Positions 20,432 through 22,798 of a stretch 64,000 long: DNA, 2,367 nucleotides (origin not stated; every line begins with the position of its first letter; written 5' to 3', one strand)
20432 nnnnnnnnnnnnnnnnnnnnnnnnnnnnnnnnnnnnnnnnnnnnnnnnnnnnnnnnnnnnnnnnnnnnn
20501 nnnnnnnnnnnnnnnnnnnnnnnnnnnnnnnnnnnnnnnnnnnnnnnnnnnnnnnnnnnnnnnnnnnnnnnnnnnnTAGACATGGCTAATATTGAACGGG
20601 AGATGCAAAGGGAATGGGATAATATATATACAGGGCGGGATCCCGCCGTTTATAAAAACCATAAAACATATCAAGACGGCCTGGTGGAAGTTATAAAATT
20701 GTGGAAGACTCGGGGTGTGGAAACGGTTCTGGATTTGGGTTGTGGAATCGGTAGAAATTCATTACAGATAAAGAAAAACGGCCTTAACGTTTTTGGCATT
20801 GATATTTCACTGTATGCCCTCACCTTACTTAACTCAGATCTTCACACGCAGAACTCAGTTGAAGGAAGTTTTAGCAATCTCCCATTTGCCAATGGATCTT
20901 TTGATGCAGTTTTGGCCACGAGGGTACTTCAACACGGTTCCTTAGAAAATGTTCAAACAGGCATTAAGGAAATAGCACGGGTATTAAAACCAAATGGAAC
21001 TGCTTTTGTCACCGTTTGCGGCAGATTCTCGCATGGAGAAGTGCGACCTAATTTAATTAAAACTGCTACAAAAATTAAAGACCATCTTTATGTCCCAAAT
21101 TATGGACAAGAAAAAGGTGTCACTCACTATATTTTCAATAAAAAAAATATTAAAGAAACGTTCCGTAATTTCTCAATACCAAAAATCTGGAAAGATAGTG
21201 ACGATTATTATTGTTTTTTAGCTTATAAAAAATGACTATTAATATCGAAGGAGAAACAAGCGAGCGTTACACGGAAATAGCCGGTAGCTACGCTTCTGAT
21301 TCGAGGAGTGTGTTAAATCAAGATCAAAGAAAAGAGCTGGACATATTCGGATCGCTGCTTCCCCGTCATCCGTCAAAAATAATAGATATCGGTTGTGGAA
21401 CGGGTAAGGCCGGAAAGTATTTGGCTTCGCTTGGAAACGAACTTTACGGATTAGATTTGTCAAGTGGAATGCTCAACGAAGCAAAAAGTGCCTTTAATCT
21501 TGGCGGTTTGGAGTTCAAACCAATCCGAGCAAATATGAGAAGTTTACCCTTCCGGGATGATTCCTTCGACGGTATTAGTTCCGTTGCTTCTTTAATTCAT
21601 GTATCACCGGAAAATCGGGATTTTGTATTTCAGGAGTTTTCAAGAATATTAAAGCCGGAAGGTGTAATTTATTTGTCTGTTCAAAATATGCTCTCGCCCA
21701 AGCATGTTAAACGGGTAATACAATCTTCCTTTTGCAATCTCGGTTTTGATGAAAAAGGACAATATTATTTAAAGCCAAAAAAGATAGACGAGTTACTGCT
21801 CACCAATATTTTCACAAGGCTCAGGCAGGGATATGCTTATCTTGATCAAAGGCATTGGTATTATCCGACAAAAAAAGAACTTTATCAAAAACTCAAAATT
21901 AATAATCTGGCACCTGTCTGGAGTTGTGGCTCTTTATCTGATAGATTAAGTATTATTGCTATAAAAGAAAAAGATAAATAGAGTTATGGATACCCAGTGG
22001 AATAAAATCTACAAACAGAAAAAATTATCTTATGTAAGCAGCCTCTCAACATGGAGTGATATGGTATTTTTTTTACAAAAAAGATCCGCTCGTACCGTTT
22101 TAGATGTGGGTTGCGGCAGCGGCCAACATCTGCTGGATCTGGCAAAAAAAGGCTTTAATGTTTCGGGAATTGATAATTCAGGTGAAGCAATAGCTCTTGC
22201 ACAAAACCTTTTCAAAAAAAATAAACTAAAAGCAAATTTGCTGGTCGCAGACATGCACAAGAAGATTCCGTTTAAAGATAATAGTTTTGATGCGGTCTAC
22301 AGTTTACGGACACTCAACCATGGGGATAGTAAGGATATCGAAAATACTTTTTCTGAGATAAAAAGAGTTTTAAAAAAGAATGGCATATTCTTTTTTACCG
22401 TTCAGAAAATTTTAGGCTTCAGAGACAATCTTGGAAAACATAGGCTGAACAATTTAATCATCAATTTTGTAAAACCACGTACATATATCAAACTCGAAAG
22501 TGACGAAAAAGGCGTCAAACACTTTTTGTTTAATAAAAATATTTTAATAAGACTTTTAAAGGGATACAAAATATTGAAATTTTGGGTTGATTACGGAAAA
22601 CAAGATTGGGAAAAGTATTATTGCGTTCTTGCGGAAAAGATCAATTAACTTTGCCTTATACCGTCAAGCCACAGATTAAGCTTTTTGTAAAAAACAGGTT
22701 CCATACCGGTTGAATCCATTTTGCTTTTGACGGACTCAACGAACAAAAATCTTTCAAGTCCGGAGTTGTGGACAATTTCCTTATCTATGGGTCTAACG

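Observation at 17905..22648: Six-gene operon: CX2CX2C Cys-rich protein, split ComD/ComE-type decarboxylase, three tandem SAM methyltransferases, with no PEP mutase or aminotransferase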

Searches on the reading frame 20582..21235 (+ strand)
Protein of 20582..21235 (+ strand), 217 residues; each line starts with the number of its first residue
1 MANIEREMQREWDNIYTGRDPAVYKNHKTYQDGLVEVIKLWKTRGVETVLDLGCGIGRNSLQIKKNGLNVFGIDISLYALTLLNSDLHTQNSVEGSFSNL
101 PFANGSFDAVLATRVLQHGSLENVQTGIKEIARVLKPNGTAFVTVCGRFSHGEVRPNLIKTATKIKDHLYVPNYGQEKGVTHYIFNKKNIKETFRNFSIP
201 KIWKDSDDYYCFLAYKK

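Call 5: search_protein_families(library=pfam, proteins=[window:20582-21235:+], max_evalue=0.01)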
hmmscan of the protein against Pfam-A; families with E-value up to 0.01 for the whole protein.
window:20582-21235:+ (217 aa): 13 families
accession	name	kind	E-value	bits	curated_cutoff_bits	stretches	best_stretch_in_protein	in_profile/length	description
PF08241.18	Methyltransf_11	-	7.6e-22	78.2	21.2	1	50-142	1-94/95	Methyltransferase domain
PF13649.12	Methyltransf_25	-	8.1e-19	68.5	27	1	49-139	1-97/97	Methyltransferase domain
PF08242.18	Methyltransf_12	-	4e-13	50.4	30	1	50-140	1-97/98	Methyltransferase domain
PF13489.12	Methyltransf_23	-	1.9e-11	44.4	27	1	43-150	20-123/164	Methyltransferase domain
PF13847.12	Methyltransf_31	-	5.4e-11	42.8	27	1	47-165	5-129/145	Methyltransferase domain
PF03848.20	TehB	-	6.7e-07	29.4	20.4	1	36-142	21-131/193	Tellurite resistance protein TehB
PF01209.24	Ubie_methyltran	-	2.2e-06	27.6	20.1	1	24-154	29-159/233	ubiE/COQ5 methyltransferase family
PF05148.21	Methyltransf_8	-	5.9e-05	23.5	27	1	36-154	65-168/219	Hypothetical methyltransferase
PF02353.26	CMAS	-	0.00013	21.9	27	1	47-151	64-172/273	Mycolic acid cyclopropane synthetase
PF05175.20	MTS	-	0.00024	21.2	23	1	46-141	32-136/170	Methyltransferase small domain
PF01555.25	N6_N4_Mtase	-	0.0085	16.5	26.7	0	121-169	29-61/221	DNA methylase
PF20922.3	Anamorsin_N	-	0.0087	16.2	27.1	0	102-144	47-88/163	Anamorsin, N-terminal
PF02475.24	TRM5-TYW2_MTfase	-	0.0094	16.3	28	0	46-107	37-99/164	TRM5/TYW2 methyltransferase domain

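Call 6: search_protein_families(library=ncbifam, proteins=[window:20582-21235:+], max_evalue=0.01)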
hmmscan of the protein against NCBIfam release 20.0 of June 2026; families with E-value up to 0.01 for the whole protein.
window:20582-21235:+ (217 aa): 46 families (the best 25 are shown)
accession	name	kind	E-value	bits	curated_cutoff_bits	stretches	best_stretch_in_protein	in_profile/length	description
NF045667.1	MTase_DVU1556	equivalog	9.9e-16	57.8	155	1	37-143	14-119/213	DVU_1556 family methyltransferase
NF045649.1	2X_seleno_MduS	exception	9.2e-15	54.4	380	1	6-149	5-153/338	methyltransferase domain-containing selenoprotein MduS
NF007610.0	PRK10258.1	equivalog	1.8e-13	50.4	342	1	18-146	14-142/251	malonyl-ACP O-methyltransferase BioC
TIGR02072.1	BioC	equivalog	1.5e-11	44.6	184.95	1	32-155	21-144/244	malonyl-ACP O-methyltransferase BioC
NF004452.0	PRK05785.1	equivalog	3.6e-11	43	207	1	24-136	31-138/228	hypothetical protein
NF001241.0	PRK00216.1-2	equivalog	5.3e-11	42.6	327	1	41-152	47-153/231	demethylmenaquinone methyltransferase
NF008992.0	PRK12335.1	equivalog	5.8e-11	42.1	303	1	30-143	107-223/289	SAM-dependent methyltransferase TehB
TIGR01934.1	MenG_MenH_UbiE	subfamily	2.7e-10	39.9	158.35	1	38-143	32-141/223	ubiquinone/menaquinone biosynthesis methyltransferase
NF043040.1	corrin_prot_MT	hypoth_equivalog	2.8e-10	40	180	1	46-143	42-147/216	corrinoid protein-associated methyltransferase CpaM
TIGR02021.1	BchM-ChlM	equivalog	1.9e-09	37.3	158.9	1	23-134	33-146/218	magnesium protoporphyrin IX methyltransferase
NF001244.0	PRK00216.1-5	equivalog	2.1e-09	37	216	1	38-143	41-153/236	bifunctional demethylmenaquinone methyltransferase/2-methoxy-6-polyprenyl-1,4-benzoquinol methylase UbiE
TIGR01983.1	UbiG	equivalog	7.8e-09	35.2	102.95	1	47-146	51-154/228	bifunctional 2-polyprenyl-6-hydroxyphenol methylase/3-demethylubiquinol 3-O-methyltransferase UbiG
NF008405.0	PRK11207.1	equivalog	1.4e-07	31.2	218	1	36-143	21-132/198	tellurite resistance methyltransferase TehB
NF047649.1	MTase_UXPK_star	exception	3.6e-07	29.5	460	1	43-143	75-181/283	methyltransferase/UXPK-star double selenoprotein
NF041536.1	ArsM_DUF2284_UU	exception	3.9e-07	28.8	575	1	42-144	73-181/459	arsenite methyltransferase/DUF2284 domain selenoprotein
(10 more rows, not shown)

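Call 41: search_protein_families(library=padloc, proteins=[window:20582-21235:+], max_evalue=0.01)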
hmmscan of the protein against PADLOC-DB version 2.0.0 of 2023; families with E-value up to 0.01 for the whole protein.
window:20582-21235:+ (217 aa): 4 families
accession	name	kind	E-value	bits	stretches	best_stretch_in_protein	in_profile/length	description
PDLC04134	mad2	-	2e-15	54.6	1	40-172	286-426/492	mads_2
PDLC03298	MTase_II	-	0.0012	16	1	37-89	18-71/362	Type II methyltransferase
PDLC03371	MTase_II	-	0.0064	14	0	125-151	75-101/260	Type II methyltransferase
PDLC03295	MTase_II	-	0.0065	14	0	121-146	51-76/292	Type II methyltransferase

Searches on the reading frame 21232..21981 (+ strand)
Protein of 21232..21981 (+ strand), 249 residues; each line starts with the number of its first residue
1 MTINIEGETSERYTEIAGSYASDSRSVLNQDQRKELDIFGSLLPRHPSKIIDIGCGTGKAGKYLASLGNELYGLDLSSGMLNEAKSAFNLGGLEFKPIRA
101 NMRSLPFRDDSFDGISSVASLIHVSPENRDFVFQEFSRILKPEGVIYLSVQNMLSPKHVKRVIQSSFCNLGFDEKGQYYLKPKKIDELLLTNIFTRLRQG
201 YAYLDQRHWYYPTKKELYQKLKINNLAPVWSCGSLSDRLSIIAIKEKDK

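Call 5: search_protein_families(library=pfam, proteins=[window:21232-21981:+], max_evalue=0.01)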
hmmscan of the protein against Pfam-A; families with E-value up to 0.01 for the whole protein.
window:21232-21981:+ (249 aa): 12 families
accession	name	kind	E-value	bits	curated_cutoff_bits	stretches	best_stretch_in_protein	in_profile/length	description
PF08241.18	Methyltransf_11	-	4.2e-22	79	21.2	1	51-147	1-94/95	Methyltransferase domain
PF13649.12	Methyltransf_25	-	1.1e-21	77.8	27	1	50-144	1-97/97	Methyltransferase domain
PF08242.18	Methyltransf_12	-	6.9e-13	49.6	30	1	51-146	1-98/98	Methyltransferase domain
PF13847.12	Methyltransf_31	-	2.5e-12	47.1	27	1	49-152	6-113/145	Methyltransferase domain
PF13489.12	Methyltransf_23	-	2.3e-09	37.6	27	1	44-184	20-124/164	Methyltransferase domain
PF02353.26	CMAS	-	3.1e-09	37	27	1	24-165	39-182/273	Mycolic acid cyclopropane synthetase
PF01209.24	Ubie_methyltran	-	8.2e-09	35.6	20.1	1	44-147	45-150/233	ubiE/COQ5 methyltransferase family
PF03848.20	TehB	-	3.8e-05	23.6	20.4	1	46-153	30-136/193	Tellurite resistance protein TehB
PF05148.21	Methyltransf_8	-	0.00036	20.9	27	1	85-175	96-181/219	Hypothetical methyltransferase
PF05219.18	DREV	-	0.0016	18.1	26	0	14-85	59-133/265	DREV methyltransferase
PF05175.20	MTS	-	0.0026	17.9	23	1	43-167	27-154/170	Methyltransferase small domain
PF03141.22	Methyltransf_29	-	0.0086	15.1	23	0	49-154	120-223/506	Putative S-adenosyl-L-methionine-dependent methyltransferase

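Call 6: search_protein_families(library=ncbifam, proteins=[window:21232-21981:+], max_evalue=0.01)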
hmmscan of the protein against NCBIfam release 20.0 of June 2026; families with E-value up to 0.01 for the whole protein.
window:21232-21981:+ (249 aa): 42 families (the best 25 are shown)
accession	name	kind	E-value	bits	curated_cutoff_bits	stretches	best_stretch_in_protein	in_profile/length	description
NF043040.1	corrin_prot_MT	hypoth_equivalog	1.2e-16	60.8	180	1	47-165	42-163/216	corrinoid protein-associated methyltransferase CpaM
NF045667.1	MTase_DVU1556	equivalog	1.2e-15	57.6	155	1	47-149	23-120/213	DVU_1556 family methyltransferase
TIGR02072.1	BioC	equivalog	2.4e-15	57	184.95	1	44-222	32-196/244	malonyl-ACP O-methyltransferase BioC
NF001244.0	PRK00216.1-5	equivalog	5.6e-14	52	216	1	38-158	40-161/236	bifunctional demethylmenaquinone methyltransferase/2-methoxy-6-polyprenyl-1,4-benzoquinol methylase UbiE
TIGR01934.1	MenG_MenH_UbiE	subfamily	2.6e-13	49.8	158.35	1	42-148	35-141/223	ubiquinone/menaquinone biosynthesis methyltransferase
NF008686.0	PRK11705.1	equivalog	1.3e-10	40.9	400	1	26-149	146-266/383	cyclopropane fatty acyl phospholipid synthase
NF041536.1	ArsM_DUF2284_UU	exception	1.9e-10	39.7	575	1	48-162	78-196/459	arsenite methyltransferase/DUF2284 domain selenoprotein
NF045825.1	FAmtase_mtf2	equivalog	2.3e-10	40.2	400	1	49-147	61-157/248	fatty-acid O-methyltransferase Mtf2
NF053839.1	CPFASynBruc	equivalog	5.7e-10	38.7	600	1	32-149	160-277/410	cyclopropane fatty acid synthase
NF045649.1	2X_seleno_MduS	exception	8.7e-10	38.1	380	1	49-153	44-152/338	methyltransferase domain-containing selenoprotein MduS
NF041820.1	daptide_MTase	equivalog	2.9e-09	36.7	175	1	21-157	11-151/243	daptide-type RiPP biosynthesis methyltransferase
NF001241.0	PRK00216.1-2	equivalog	3.2e-09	36.8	327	1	43-152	48-151/231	demethylmenaquinone methyltransferase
NF041537.1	ArsM_AhpD_UU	exception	4e-09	35.7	510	1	48-160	78-195/345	arsenite methyltransferase/AhpD domain selenoprotein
NF047649.1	MTase_UXPK_star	exception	5.8e-09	35.4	460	1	48-151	79-184/283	methyltransferase/UXPK-star double selenoprotein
NF001243.0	PRK00216.1-4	equivalog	1.4e-08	34.4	235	1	45-221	46-208/237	demethylmenaquinone methyltransferase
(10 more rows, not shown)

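Call 41: search_protein_families(library=padloc, proteins=[window:21232-21981:+], max_evalue=0.01)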
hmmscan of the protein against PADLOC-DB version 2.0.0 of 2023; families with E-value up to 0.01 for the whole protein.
window:21232-21981:+ (249 aa): 1 family
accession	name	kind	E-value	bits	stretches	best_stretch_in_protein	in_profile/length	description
PDLC04134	mad2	-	7.4e-22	75.8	1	31-220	275-466/492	mads_2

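Call 83: search_solved_structures(query=window:21232-21981:+, max_evalue=0.00001)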
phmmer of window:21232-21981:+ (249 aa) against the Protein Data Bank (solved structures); distinct sequences matched with E-value up to 0.00001: 34.
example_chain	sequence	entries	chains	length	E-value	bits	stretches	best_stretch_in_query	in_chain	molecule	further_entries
1ve3_A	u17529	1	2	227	1.5e-12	51.1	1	28-150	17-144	hypothetical protein PH0226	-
5wp5_A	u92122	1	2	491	8.5e-12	48.7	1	47-149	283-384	Phosphomethylethanolamine N-methyltransferase 2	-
5wp4_A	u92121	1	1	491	1.1e-11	48.3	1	47-158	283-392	Phosphoethanolamine N-methyltransferase 1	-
3sm3_A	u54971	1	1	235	1.2e-10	44.9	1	46-149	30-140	SAM-dependent methyltransferases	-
3bus_A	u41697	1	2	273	1.6e-10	44.5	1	37-157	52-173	Methyltransferase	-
6uv6_A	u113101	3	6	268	6.7e-10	42.5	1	46-154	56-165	D-glucose O-methyltransferase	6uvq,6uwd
8zc8_A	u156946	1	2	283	2.2e-09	40.8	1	47-149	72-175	MitM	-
21zq_A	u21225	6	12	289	2.4e-09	40.7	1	47-149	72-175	MitM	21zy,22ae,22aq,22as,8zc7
2avn_A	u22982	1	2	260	3.2e-09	40.3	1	43-154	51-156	ubiquinone/menaquinone biosynthesis methyltransferase-related protein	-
7wtw_q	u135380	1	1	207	3.2e-09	40.3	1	20-122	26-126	Probable 18S rRNA (guanine-N(7))-methyltransferase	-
6g4w_q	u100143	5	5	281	6.1e-09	39.4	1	41-121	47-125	Probable 18S rRNA (guanine-N(7))-methyltransferase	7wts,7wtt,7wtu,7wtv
3l8d_A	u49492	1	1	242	9.3e-09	38.8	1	18-150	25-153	Methyltransferase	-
6bqc_A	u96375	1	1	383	1.5e-08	38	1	18-149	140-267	Cyclopropane-fatty-acyl-phospholipid synthase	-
4r6w_A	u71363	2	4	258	1.7e-08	37.9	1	45-148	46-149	Phosphoethanolamine N-methyltransferase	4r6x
1wzn_A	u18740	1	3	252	1.3e-07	35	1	37-146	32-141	SAM-dependent methyltransferase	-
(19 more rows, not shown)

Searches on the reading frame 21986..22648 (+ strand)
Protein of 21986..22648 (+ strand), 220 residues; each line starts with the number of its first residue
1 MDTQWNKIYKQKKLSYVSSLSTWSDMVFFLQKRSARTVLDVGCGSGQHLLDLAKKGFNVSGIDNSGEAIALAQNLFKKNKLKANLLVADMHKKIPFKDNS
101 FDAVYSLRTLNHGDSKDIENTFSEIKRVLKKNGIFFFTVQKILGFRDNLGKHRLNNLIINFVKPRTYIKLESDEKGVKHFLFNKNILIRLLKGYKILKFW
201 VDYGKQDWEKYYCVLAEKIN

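Call 5: search_protein_families(library=pfam, proteins=[window:21986-22648:+], max_evalue=0.01)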
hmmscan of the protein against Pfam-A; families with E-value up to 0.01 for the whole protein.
window:21986-22648:+ (220 aa): 17 families
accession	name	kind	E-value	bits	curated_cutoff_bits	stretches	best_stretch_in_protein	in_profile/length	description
PF08241.18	Methyltransf_11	-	7.2e-25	87.9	21.2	1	39-137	1-95/95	Methyltransferase domain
PF13649.12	Methyltransf_25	-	9.1e-25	87.6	27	1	38-133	1-97/97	Methyltransferase domain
PF13847.12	Methyltransf_31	-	3.3e-21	75.9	27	1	33-138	2-110/145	Methyltransferase domain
PF13489.12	Methyltransf_23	-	2.7e-13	50.4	27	1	30-142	18-121/164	Methyltransferase domain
PF08242.18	Methyltransf_12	-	3e-13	50.8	30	1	39-135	1-98/98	Methyltransferase domain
PF05175.20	MTS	-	1e-09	38.7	23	1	29-151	26-152/170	Methyltransferase small domain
PF02353.26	CMAS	-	2.8e-09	37.2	27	1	34-138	62-165/273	Mycolic acid cyclopropane synthetase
PF01209.24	Ubie_methyltran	-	3.2e-08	33.7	20.1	1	30-136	43-150/233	ubiE/COQ5 methyltransferase family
PF08003.17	Methyltransf_9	-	2.6e-07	30.4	23.8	1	22-143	103-223/315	Protein of unknown function (DUF1698)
PF03848.20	TehB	-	3.5e-07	30.3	20.4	1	22-133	18-128/193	Tellurite resistance protein TehB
PF03141.22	Methyltransf_29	-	6.4e-06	25.5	23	1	9-143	94-223/506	Putative S-adenosyl-L-methionine-dependent methyltransferase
PF07021.18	MetW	-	3.7e-05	23.9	21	1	36-132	15-105/193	Methionine biosynthesis protein MetW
PF06325.19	PrmA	-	4.3e-05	23.6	22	1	32-104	159-230/296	Ribosomal protein L11 methyltransferase (PrmA)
PF05148.21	Methyltransf_8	-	0.00016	22.1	27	1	31-136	69-155/219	Hypothetical methyltransferase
PF02390.23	Methyltransf_4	-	0.0011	18.9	24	1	36-82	3-51/173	Putative methyltransferase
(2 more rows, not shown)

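Call 6: search_protein_families(library=ncbifam, proteins=[window:21986-22648:+], max_evalue=0.01)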
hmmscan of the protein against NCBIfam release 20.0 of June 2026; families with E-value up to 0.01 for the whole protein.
window:21986-22648:+ (220 aa): 68 families (the best 25 are shown)
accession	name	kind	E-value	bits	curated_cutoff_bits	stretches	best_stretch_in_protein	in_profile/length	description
NF045649.1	2X_seleno_MduS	exception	7.1e-21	74.5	380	1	3-154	9-164/338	methyltransferase domain-containing selenoprotein MduS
NF045667.1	MTase_DVU1556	equivalog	1.1e-15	57.7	155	1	30-136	18-118/213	DVU_1556 family methyltransferase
TIGR01983.1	UbiG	equivalog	8.9e-15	54.6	102.95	1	31-138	46-152/228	bifunctional 2-polyprenyl-6-hydroxyphenol methylase/3-demethylubiquinol 3-O-methyltransferase UbiG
NF043040.1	corrin_prot_MT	hypoth_equivalog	5.3e-14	52.2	180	1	33-135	40-145/216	corrinoid protein-associated methyltransferase CpaM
TIGR02021.1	BchM-ChlM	equivalog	6.7e-14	51.8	158.9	1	4-139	16-157/218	magnesium protoporphyrin IX methyltransferase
NF001244.0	PRK00216.1-5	equivalog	1.1e-13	51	216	1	23-135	36-151/236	bifunctional demethylmenaquinone methyltransferase/2-methoxy-6-polyprenyl-1,4-benzoquinol methylase UbiE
TIGR01934.1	MenG_MenH_UbiE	subfamily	1.9e-13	50.2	158.35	1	27-136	32-140/223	ubiquinone/menaquinone biosynthesis methyltransferase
NF040539.1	AST_met_ArsM_2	exception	2.5e-13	50.5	240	1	29-138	51-164/262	putative arsinothricin biosynthesis methyltransferase ArsM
NF008992.0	PRK12335.1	equivalog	3.5e-13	49.4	303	1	21-136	109-222/289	SAM-dependent methyltransferase TehB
NF041255.1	mycofact_MftM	equivalog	2.2e-10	40.4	200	1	35-131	140-235/289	mycofactocin oligosaccharide methyltransferase MftM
TIGR02072.1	BioC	equivalog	2.4e-10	40.6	184.95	1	26-139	23-134/244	malonyl-ACP O-methyltransferase BioC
NF008405.0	PRK11207.1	equivalog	5.8e-10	39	218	1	21-134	17-129/198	tellurite resistance methyltransferase TehB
NF047649.1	MTase_UXPK_star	exception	7e-10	38.4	460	1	35-137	78-181/283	methyltransferase/UXPK-star double selenoprotein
NF041820.1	daptide_MTase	equivalog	8.1e-10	38.6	175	1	32-143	34-148/243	daptide-type RiPP biosynthesis methyltransferase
NF008686.0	PRK11705.1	equivalog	1.2e-09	37.7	400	1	30-137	163-265/383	cyclopropane fatty acyl phospholipid synthase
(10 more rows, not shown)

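Call 41: search_protein_families(library=padloc, proteins=[window:21986-22648:+], max_evalue=0.01)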
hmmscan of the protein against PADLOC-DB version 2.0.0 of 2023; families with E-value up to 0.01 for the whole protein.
window:21986-22648:+ (220 aa): 4 families
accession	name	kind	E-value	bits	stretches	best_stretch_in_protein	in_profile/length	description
PDLC04134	mad2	-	4.9e-21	73.1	1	27-148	284-405/492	mads_2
PDLC03339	MTase_II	-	0.00083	16.2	0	37-86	232-282/399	Type II methyltransferase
PDLC03288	MTase_II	-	0.00085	17.3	0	116-138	101-123/169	Type II methyltransferase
PDLC03364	MTase_II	-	0.0066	13.5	1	35-123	59-145/380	Type II methyltransferase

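Call 82: search_solved_structures(query=window:21986-22648:+, max_evalue=0.00001)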
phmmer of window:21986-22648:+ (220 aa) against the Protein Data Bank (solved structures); distinct sequences matched with E-value up to 0.00001: 31.
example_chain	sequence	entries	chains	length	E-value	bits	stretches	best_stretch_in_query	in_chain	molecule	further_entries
2p8j_A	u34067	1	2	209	1.2e-15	61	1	34-210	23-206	S-adenosylmethionine-dependent methyltransferase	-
1wzn_A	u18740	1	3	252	2.7e-14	56.6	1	22-137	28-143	SAM-dependent methyltransferase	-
1ve3_A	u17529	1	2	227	9.6e-13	51.5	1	16-138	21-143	hypothetical protein PH0226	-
9w6x_A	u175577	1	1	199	2.2e-12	50.3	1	4-138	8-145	YtkW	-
3sm3_A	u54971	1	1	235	1.3e-11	47.8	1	17-140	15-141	SAM-dependent methyltransferases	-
5wp5_A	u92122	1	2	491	3.9e-11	46.2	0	20-117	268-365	Phosphomethylethanolamine N-methyltransferase 2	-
9gdj_A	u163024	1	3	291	3.2e-10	43.3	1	29-139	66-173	Methyltransferase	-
5wp4_A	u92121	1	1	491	8.8e-10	41.8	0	17-117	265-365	Phosphoethanolamine N-methyltransferase 1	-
8k76_A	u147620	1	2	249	1.4e-09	41.2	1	35-139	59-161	S-adenosylmethionine-dependent methyltransferase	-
2avn_A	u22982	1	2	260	2.2e-09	40.5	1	35-166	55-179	ubiquinone/menaquinone biosynthesis methyltransferase-related protein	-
5gm1_A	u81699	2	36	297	4.5e-09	39.5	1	27-135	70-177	O-methylransferase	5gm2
4pne_A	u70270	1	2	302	6.9e-08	35.6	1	37-138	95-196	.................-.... protein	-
3bus_A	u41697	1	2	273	9.2e-08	35.2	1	24-135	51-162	Methyltransferase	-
6uak_A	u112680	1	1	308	1.4e-07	34.6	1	38-151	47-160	SAM dependent methyltransferase LahSB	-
6mro_A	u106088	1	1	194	2e-07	34.1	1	36-137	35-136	methyl transferase from Methanosarcina acetivorans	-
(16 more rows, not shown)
